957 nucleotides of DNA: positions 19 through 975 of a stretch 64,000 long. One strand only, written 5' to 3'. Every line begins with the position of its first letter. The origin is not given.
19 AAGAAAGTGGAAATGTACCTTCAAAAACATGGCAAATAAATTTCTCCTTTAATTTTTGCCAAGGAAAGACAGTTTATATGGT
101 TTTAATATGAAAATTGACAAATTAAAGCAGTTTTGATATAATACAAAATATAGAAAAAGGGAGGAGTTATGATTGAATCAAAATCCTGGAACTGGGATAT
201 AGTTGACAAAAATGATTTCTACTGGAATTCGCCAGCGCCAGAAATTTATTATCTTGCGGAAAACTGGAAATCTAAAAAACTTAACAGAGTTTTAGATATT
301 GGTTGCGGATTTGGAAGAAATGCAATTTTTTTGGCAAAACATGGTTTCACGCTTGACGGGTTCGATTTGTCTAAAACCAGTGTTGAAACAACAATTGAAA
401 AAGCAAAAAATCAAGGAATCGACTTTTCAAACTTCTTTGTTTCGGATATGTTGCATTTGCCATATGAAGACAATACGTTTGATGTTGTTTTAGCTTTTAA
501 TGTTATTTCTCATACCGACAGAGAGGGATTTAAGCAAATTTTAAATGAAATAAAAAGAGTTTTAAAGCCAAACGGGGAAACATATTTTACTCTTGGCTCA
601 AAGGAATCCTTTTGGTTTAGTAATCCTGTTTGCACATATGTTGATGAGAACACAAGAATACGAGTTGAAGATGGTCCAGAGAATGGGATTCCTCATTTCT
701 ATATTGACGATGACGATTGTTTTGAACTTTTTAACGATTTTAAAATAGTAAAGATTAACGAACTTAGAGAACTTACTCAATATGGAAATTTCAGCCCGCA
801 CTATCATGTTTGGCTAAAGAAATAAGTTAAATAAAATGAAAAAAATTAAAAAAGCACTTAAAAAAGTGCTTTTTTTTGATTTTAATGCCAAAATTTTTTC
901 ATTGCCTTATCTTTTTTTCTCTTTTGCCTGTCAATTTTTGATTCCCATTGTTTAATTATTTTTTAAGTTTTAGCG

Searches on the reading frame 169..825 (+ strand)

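Call 16: search_protein_families(library=pfam, proteins=[window:169-825:+], max_evalue=0.001)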
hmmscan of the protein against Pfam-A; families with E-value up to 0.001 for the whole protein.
window:169-825:+ (218 aa): 16 families
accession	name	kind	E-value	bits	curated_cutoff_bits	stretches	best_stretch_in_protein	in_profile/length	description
PF13649.12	Methyltransf_25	-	3.2e-23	82.7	27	1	41-136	1-97/97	Methyltransferase domain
PF08241.18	Methyltransf_11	-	3.7e-22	79.2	21.2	1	42-139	1-94/95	Methyltransferase domain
PF13847.12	Methyltransf_31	-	5.5e-20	72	27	1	36-141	2-110/145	Methyltransferase domain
PF08242.18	Methyltransf_12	-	3.2e-16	60.3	30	1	42-136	1-96/98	Methyltransferase domain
PF13489.12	Methyltransf_23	-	1.4e-13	51.3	27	1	35-141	20-117/164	Methyltransferase domain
PF01209.24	Ubie_methyltran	-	2.4e-11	43.9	20.1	1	35-141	45-152/233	ubiE/COQ5 methyltransferase family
PF03848.20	TehB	-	1.5e-09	38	20.4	1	37-136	30-128/193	Tellurite resistance protein TehB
PF05175.20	MTS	-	1.5e-08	34.9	23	1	29-140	23-138/170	Methyltransferase small domain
PF02353.26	CMAS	-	5.7e-06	26.3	27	1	39-137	64-161/273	Mycolic acid cyclopropane synthetase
PF05148.21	Methyltransf_8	-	6.7e-05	23.3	27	1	28-139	62-155/219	Hypothetical methyltransferase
PF03141.22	Methyltransf_29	-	7.7e-05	21.9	23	1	33-145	113-220/506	Putative S-adenosyl-L-methionine-dependent methyltransferase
PF07021.18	MetW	-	8.2e-05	22.7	21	1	39-132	15-102/193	Methionine biosynthesis protein MetW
PF01739.24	CheR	-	8.5e-05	22.5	27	0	75-149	111-180/195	CheR methyltransferase, SAM binding domain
PF05891.18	Methyltransf_PK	-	0.00018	21.5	27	1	34-136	52-155/218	AdoMet dependent proline di-methyltransferase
PF05219.18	DREV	-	0.00019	21.1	26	1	31-142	87-188/265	DREV methyltransferase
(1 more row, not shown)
